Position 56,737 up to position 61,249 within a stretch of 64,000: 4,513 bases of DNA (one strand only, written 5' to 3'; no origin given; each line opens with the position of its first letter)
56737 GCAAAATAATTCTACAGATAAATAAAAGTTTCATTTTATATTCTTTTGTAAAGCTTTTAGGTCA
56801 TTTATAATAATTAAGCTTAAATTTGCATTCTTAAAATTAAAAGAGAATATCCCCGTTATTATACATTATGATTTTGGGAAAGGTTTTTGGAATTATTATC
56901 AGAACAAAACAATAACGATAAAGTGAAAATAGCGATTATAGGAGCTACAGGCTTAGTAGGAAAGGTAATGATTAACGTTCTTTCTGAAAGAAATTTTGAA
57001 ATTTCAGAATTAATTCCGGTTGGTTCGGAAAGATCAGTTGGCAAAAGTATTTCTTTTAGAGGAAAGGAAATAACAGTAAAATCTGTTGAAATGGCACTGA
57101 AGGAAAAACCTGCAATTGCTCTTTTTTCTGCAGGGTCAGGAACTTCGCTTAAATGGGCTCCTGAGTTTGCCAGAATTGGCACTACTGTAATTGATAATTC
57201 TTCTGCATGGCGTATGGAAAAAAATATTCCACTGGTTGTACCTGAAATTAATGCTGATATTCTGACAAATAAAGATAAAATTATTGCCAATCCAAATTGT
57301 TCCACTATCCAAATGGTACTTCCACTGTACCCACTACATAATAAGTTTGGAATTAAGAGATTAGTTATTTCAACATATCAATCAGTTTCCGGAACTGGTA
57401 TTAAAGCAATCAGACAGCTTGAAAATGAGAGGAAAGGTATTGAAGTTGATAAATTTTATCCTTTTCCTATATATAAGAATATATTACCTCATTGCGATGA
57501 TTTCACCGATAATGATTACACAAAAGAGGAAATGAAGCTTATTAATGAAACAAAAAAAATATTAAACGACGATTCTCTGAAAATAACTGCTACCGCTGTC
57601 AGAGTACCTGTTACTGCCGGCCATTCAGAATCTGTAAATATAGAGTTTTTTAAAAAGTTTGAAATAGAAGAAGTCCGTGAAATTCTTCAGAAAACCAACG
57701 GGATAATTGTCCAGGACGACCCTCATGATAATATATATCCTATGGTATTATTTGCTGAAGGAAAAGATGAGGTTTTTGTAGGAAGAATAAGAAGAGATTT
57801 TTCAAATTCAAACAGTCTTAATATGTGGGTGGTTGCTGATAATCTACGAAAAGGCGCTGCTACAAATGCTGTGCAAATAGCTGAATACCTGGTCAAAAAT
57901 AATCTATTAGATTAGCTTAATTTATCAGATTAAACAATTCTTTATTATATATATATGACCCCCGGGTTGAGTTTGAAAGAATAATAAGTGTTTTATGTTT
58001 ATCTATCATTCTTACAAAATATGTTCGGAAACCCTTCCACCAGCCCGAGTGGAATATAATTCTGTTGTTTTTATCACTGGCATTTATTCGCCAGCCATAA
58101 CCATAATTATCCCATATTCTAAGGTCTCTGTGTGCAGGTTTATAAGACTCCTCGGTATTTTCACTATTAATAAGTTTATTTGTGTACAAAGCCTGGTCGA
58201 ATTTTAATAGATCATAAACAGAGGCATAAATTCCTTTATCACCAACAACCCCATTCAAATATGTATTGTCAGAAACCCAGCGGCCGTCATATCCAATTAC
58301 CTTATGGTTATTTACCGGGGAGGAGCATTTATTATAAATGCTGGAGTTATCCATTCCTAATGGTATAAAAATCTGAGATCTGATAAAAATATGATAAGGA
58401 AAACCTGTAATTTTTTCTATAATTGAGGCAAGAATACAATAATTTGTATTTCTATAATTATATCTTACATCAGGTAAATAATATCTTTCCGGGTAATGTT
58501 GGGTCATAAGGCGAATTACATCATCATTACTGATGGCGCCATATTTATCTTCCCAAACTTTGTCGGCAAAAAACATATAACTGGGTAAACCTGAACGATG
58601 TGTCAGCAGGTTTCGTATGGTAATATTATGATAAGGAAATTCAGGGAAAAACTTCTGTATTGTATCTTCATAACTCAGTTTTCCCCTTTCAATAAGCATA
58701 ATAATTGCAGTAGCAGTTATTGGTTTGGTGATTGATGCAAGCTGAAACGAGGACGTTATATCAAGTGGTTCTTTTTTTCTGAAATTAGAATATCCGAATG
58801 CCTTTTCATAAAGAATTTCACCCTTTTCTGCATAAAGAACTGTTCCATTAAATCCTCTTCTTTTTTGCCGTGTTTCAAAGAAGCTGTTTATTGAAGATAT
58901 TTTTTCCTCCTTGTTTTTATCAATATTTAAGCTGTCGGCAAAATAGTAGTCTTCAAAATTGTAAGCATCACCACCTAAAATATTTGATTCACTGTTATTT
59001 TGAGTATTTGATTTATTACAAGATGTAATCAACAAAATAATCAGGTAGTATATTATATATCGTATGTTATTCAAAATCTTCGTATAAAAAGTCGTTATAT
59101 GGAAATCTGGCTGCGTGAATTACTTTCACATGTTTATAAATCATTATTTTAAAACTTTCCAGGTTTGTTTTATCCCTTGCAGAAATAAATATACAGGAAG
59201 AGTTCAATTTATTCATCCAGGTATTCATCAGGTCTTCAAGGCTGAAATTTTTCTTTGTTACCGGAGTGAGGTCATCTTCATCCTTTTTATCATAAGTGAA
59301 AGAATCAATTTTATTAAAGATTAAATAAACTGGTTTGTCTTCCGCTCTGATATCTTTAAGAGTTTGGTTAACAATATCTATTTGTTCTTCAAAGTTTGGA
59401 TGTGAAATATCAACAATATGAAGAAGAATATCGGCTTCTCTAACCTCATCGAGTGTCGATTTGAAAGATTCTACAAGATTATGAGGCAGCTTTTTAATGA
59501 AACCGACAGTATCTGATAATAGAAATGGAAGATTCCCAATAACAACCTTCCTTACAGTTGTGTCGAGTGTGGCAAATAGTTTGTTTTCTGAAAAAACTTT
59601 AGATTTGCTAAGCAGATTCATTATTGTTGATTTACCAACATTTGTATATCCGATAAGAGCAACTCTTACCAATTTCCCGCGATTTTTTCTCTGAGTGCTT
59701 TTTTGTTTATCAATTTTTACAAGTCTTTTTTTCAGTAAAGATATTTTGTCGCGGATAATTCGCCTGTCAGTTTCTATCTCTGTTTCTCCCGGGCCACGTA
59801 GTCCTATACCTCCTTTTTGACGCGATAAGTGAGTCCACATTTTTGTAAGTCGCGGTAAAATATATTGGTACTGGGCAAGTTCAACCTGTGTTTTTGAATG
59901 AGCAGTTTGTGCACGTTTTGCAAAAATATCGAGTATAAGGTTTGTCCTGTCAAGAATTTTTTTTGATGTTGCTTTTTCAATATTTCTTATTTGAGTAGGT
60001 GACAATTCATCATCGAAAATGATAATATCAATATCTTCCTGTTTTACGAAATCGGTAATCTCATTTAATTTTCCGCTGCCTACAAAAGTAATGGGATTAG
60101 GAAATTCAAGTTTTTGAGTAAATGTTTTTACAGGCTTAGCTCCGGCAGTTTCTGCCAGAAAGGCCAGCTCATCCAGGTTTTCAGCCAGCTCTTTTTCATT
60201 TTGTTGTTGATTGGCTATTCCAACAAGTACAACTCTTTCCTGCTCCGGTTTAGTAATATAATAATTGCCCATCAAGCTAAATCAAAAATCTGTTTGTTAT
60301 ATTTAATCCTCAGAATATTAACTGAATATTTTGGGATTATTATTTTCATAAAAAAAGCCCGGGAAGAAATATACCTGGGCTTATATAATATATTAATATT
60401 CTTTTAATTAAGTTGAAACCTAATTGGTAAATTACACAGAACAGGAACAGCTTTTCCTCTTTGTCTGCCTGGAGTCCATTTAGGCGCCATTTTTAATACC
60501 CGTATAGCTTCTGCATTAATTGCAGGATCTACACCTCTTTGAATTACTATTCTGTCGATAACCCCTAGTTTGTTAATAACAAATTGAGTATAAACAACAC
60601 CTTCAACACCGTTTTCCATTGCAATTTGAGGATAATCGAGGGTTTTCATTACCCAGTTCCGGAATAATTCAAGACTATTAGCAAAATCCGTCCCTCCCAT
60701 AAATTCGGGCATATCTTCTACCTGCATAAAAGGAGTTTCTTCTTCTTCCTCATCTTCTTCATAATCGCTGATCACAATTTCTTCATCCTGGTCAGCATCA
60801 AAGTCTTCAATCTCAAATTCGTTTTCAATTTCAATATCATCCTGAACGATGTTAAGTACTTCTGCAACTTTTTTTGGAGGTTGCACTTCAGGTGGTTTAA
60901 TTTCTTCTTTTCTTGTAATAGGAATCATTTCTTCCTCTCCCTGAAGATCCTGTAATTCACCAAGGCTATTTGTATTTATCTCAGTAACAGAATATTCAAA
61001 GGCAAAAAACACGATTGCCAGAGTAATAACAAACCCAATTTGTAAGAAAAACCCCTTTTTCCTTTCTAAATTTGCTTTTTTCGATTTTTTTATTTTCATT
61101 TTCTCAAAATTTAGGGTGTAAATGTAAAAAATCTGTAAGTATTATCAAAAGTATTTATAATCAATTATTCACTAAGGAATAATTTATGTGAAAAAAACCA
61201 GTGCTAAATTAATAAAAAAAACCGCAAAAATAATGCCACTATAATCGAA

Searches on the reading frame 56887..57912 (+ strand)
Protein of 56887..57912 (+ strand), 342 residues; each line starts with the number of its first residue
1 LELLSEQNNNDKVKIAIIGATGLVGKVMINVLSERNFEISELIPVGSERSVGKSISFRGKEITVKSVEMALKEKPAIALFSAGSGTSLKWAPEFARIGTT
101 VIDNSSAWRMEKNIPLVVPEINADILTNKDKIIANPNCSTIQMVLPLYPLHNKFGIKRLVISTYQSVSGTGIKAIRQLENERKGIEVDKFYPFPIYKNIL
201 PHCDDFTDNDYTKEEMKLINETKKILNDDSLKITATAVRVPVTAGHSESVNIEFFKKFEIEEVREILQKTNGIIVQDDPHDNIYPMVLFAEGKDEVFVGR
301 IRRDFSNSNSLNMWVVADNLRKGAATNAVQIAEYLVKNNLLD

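Call 62: search_protein_families(library=pfam, proteins=[window:56887-57912:+], max_evalue=0.000001)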
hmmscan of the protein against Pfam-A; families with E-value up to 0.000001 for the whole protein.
window:56887-57912:+ (342 aa): 2 families
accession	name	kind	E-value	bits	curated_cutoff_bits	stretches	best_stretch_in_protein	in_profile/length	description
PF02774.23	Semialdhyde_dhC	-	1.5e-47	162.6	26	1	147-322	1-184/184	Semialdehyde dehydrogenase, dimerisation domain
PF01118.30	Semialdhyde_dh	-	2.2e-30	106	26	1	14-126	1-118/121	Semialdehyde dehydrogenase, NAD binding domain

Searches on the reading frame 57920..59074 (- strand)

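Call 62: search_protein_families(library=pfam, proteins=[window:57920-59074:-], max_evalue=0.000001)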
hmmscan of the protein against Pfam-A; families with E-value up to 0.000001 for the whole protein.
window:57920-59074:- (385 aa): 1 family
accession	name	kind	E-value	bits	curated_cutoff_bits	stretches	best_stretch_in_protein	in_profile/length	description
PF00144.29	Beta-lactamase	-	1.4e-52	179.4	27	1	63-371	2-312/329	Beta-lactamase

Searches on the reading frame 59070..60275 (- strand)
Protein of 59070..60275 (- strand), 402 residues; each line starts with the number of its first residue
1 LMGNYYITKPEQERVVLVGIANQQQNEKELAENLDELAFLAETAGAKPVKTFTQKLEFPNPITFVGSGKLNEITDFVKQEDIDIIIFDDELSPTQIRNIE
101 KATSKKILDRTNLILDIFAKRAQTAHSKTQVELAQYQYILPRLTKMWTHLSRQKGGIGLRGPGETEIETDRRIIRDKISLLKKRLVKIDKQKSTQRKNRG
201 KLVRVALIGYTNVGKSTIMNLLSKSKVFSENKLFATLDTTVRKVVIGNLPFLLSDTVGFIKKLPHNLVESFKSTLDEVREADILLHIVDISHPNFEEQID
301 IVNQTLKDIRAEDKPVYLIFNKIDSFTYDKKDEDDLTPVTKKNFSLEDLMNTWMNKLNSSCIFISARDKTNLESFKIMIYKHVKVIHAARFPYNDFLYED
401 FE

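Call 62: search_protein_families(library=pfam, proteins=[window:59070-60275:-], max_evalue=0.000001)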
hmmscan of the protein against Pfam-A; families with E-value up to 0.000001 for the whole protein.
window:59070-60275:- (402 aa): 3 families
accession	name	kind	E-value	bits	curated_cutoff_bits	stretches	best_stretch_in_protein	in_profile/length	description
PF13167.11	GTP-bdg_N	-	1.2e-33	115.9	25.4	1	32-119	2-89/89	GTP-binding GTPase N-terminal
PF16360.10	GTP-bdg_M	-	8.4e-32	110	29.5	1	121-199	1-79/79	GTP-binding GTPase Middle Region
PF01926.29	MMR_HSR1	-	1.6e-22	80.2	21.9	1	204-322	1-113/113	50S ribosome-binding GTPase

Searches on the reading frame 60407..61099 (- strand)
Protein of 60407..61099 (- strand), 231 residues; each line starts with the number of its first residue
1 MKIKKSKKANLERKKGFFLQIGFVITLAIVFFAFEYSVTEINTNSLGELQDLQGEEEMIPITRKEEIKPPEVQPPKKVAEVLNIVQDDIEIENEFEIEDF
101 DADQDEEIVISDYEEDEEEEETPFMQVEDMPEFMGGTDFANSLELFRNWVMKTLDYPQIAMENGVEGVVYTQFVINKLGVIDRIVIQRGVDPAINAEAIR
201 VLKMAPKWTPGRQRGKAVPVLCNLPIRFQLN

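Call 62: search_protein_families(library=pfam, proteins=[window:60407-61099:-], max_evalue=0.000001)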
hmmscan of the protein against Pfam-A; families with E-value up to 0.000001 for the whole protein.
window:60407-61099:- (231 aa): 1 family
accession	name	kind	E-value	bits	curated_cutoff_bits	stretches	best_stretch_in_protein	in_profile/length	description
PF03544.19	TonB_C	-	9.7e-14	52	24.6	1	154-230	3-79/79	Gram-negative bacterial TonB protein C-terminal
